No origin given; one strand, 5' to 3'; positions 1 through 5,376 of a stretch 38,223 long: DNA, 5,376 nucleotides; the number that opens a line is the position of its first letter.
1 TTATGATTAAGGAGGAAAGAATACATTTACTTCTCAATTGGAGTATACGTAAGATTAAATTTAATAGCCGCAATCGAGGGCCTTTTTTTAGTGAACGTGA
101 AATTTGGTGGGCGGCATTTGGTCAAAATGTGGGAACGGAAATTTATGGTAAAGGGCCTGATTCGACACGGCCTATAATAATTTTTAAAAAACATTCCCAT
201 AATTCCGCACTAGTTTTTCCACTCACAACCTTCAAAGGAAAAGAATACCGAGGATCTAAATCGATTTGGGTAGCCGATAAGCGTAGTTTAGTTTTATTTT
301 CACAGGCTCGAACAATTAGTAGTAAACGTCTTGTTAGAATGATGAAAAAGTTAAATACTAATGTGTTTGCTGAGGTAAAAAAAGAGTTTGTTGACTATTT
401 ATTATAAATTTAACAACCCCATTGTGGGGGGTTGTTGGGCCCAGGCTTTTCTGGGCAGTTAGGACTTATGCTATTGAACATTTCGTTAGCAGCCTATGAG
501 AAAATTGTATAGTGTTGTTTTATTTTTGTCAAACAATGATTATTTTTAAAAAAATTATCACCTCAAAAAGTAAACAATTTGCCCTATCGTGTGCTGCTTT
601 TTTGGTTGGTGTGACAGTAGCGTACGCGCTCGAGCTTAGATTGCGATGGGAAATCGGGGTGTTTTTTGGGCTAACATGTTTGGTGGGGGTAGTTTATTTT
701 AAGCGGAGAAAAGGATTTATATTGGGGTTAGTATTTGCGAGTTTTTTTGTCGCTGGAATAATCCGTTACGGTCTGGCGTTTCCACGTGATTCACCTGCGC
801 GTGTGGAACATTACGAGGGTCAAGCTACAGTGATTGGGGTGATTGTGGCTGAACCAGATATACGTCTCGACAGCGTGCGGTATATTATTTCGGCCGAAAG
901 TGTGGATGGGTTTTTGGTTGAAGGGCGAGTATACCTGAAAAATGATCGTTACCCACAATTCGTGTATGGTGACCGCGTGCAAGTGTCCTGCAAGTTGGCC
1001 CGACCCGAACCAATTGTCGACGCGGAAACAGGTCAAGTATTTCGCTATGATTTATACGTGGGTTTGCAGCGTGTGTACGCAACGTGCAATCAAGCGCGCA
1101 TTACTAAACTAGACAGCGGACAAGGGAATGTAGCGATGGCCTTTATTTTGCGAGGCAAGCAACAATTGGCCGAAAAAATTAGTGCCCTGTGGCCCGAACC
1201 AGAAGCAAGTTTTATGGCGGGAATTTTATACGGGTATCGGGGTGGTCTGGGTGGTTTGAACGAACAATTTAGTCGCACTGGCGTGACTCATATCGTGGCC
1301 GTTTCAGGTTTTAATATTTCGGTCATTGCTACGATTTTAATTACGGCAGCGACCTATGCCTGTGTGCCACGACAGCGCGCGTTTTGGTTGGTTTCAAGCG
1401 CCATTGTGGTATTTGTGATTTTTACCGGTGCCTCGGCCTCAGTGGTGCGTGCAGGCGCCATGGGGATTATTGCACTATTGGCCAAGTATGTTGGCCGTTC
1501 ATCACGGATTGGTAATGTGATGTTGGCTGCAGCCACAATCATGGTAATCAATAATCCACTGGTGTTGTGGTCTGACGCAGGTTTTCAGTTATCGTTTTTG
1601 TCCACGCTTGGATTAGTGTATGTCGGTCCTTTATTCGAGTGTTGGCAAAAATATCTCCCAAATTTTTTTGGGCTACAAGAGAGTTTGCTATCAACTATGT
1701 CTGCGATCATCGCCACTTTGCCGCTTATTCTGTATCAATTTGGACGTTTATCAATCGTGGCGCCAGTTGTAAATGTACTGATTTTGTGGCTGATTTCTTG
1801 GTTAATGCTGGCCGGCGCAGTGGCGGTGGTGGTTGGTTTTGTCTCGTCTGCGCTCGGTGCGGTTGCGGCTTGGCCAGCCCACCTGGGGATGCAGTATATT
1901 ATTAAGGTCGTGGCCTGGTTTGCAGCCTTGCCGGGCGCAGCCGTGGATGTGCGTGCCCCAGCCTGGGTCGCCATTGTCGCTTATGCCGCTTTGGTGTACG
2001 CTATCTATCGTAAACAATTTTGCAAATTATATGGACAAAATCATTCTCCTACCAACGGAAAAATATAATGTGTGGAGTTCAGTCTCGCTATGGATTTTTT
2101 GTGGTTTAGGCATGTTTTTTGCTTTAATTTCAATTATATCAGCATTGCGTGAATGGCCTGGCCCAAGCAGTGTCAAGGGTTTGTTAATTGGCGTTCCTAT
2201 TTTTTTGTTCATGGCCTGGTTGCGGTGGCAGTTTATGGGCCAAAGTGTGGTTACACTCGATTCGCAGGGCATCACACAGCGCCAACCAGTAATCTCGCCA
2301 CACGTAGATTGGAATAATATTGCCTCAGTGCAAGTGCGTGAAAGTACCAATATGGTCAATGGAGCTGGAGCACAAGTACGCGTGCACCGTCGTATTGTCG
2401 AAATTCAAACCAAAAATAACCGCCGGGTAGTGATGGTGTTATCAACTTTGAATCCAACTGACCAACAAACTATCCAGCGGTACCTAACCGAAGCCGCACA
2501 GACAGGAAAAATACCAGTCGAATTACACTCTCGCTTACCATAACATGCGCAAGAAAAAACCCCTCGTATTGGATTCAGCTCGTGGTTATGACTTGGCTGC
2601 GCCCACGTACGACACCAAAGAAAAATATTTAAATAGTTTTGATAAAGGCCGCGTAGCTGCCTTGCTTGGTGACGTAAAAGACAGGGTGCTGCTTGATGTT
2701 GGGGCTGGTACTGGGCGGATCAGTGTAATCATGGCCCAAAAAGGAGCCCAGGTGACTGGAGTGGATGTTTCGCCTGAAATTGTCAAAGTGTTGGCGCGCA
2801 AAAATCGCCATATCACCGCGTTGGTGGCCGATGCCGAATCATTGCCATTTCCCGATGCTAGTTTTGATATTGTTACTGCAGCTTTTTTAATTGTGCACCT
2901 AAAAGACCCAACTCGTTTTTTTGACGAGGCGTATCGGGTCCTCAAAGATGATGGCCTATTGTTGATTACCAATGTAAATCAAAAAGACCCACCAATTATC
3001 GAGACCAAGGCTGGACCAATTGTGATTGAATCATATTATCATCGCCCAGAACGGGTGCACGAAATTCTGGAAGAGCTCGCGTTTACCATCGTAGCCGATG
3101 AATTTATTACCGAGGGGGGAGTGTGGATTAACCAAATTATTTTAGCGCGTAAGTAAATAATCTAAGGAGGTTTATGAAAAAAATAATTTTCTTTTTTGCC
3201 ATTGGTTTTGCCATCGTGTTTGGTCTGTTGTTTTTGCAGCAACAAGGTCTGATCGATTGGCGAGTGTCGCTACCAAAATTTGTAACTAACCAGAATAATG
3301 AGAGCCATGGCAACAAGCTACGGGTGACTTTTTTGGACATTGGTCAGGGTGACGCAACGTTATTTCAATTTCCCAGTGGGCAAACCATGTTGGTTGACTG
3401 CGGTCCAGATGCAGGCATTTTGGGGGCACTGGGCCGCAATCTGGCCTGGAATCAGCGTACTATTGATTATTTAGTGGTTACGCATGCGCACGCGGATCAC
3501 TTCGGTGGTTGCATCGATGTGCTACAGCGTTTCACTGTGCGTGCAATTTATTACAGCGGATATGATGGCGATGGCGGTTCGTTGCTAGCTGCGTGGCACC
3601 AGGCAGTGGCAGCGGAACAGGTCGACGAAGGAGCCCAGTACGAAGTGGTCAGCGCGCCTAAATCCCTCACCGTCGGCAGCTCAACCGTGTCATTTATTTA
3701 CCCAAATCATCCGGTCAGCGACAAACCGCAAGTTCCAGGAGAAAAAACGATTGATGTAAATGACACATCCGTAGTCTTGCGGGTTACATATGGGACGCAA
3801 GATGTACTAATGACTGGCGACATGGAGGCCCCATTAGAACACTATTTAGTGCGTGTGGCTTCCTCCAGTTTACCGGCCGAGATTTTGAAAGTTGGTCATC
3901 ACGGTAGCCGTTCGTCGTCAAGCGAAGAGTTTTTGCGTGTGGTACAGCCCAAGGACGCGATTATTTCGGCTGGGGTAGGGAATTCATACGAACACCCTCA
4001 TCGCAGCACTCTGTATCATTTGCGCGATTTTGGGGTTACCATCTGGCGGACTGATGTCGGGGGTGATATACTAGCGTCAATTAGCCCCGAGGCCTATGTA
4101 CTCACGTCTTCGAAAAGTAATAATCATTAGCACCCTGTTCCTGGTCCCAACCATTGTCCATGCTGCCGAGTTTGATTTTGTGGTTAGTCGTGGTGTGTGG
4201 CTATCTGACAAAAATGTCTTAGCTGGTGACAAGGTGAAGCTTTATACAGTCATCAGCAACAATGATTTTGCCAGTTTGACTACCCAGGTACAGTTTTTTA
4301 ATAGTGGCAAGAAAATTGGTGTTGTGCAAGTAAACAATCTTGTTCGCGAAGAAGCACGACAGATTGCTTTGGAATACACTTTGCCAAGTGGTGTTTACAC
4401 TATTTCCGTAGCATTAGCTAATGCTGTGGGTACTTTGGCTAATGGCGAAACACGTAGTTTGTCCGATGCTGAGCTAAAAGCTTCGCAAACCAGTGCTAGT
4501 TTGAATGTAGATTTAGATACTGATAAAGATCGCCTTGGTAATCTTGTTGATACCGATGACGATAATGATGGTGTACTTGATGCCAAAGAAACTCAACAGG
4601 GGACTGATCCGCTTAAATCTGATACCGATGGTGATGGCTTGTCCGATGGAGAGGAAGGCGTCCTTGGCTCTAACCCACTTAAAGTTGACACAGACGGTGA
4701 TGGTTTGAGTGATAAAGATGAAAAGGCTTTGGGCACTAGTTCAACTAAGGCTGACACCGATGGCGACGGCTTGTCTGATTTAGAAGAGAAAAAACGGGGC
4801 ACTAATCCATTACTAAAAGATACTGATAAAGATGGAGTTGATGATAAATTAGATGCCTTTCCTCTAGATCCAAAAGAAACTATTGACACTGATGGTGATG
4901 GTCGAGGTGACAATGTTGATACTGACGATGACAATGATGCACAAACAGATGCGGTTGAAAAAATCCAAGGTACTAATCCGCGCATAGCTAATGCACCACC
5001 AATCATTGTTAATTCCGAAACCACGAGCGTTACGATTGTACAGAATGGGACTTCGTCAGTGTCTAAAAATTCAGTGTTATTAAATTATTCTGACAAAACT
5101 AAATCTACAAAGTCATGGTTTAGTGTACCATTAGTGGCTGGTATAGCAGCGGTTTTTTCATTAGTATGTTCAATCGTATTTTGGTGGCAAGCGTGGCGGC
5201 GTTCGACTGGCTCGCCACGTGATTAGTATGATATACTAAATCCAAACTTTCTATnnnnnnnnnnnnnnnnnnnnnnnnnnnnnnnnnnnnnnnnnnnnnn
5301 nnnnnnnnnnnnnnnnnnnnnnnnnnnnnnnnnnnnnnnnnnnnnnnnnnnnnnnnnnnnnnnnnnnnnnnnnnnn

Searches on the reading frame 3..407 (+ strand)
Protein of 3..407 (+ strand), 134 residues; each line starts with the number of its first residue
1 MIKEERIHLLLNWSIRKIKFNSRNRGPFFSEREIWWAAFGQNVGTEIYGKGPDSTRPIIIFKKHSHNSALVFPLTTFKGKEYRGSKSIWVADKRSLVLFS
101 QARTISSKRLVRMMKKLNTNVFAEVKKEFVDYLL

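Call 51: search_protein_families(library=pfam, proteins=[window:3-407:+], max_evalue=0.00001)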
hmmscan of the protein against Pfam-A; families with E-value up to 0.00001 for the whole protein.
window:3-407:+ (134 aa): 1 family
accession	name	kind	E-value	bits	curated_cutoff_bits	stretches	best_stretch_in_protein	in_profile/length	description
PF02452.23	PemK_toxin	-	8.7e-10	39.2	23.1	1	32-129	3-105/109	PemK-like, MazF-like toxin of type II toxin-antitoxin system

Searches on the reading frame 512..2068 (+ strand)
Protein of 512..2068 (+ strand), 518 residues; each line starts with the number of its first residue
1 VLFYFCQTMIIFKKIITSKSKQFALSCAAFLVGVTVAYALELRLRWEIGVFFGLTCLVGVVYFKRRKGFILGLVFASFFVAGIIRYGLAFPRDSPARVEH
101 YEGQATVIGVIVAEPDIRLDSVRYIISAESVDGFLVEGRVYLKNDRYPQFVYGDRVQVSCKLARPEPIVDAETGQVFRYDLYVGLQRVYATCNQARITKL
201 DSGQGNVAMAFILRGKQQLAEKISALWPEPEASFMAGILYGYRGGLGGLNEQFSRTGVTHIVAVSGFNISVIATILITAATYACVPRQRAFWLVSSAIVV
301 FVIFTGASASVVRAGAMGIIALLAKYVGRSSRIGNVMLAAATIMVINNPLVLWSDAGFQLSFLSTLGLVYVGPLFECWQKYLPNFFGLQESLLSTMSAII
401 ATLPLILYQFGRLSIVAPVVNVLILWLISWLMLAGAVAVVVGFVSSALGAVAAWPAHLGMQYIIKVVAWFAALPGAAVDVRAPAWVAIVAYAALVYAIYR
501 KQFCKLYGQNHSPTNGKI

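Call 51: search_protein_families(library=pfam, proteins=[window:512-2068:+], max_evalue=0.00001)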
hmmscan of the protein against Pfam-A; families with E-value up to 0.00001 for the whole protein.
window:512-2068:+ (518 aa): 2 families
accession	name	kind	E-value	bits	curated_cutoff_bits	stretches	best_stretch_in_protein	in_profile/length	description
PF03772.21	Competence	-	2.1e-46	158.9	23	1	249-500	13-266/270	Competence protein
PF13567.11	DUF4131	-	9.6e-13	48.6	31.6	1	48-168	9-136/165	Domain of unknown function (DUF4131)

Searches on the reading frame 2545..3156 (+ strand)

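Call 51: search_protein_families(library=pfam, proteins=[window:2545-3156:+], max_evalue=0.00001)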
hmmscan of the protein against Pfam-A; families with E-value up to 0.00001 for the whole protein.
window:2545-3156:+ (203 aa): 10 families
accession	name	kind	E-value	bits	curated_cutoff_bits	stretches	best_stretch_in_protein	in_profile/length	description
PF08241.18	Methyltransf_11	-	1.5e-27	96.5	21.2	1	50-141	1-95/95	Methyltransferase domain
PF13649.12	Methyltransf_25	-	4.2e-23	82.3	27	1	50-137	2-97/97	Methyltransferase domain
PF13847.12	Methyltransf_31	-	3.8e-18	66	27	1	45-147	3-115/145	Methyltransferase domain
PF13489.12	Methyltransf_23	-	9.5e-18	64.9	27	1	39-148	15-123/164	Methyltransferase domain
PF08242.18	Methyltransf_12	-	1e-16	61.8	30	1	50-139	1-98/98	Methyltransferase domain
PF01209.24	Ubie_methyltran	-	3.4e-13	49.9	20.1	1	37-151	39-161/233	ubiE/COQ5 methyltransferase family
PF02353.26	CMAS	-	1.8e-06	27.9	27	1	47-153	64-176/273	Mycolic acid cyclopropane synthetase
PF08003.17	Methyltransf_9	-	5e-06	26.1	23.8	1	33-141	103-217/315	Protein of unknown function (DUF1698)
PF05219.18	DREV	-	8e-06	25.6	26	1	43-144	92-189/265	DREV methyltransferase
PF05148.21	Methyltransf_8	-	9e-06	26.1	27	0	46-146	73-161/219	Hypothetical methyltransferase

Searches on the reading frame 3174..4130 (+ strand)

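Call 51: search_protein_families(library=pfam, proteins=[window:3174-4130:+], max_evalue=0.00001)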
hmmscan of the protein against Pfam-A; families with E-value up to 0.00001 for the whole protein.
window:3174-4130:+ (318 aa): 2 families
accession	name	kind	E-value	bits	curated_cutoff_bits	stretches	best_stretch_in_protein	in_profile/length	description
PF00753.33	Lactamase_B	-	4.9e-23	82.5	22.7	1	56-267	3-195/196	Metallo-beta-lactamase superfamily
PF12706.13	Lactamase_B_2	-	3.5e-09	37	27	1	72-219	3-145/200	Beta-lactamase superfamily domain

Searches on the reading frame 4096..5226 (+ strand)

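Call 51: search_protein_families(library=pfam, proteins=[window:4096-5226:+], max_evalue=0.00001)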
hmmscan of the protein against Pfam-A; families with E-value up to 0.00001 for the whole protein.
window:4096-5226:+ (376 aa): 1 family
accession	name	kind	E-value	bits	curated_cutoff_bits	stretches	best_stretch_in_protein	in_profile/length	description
PF18884.5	TSP3_bac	-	8.9e-26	89.8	25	3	176-196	1-21/22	Bacterial TSP3 repeat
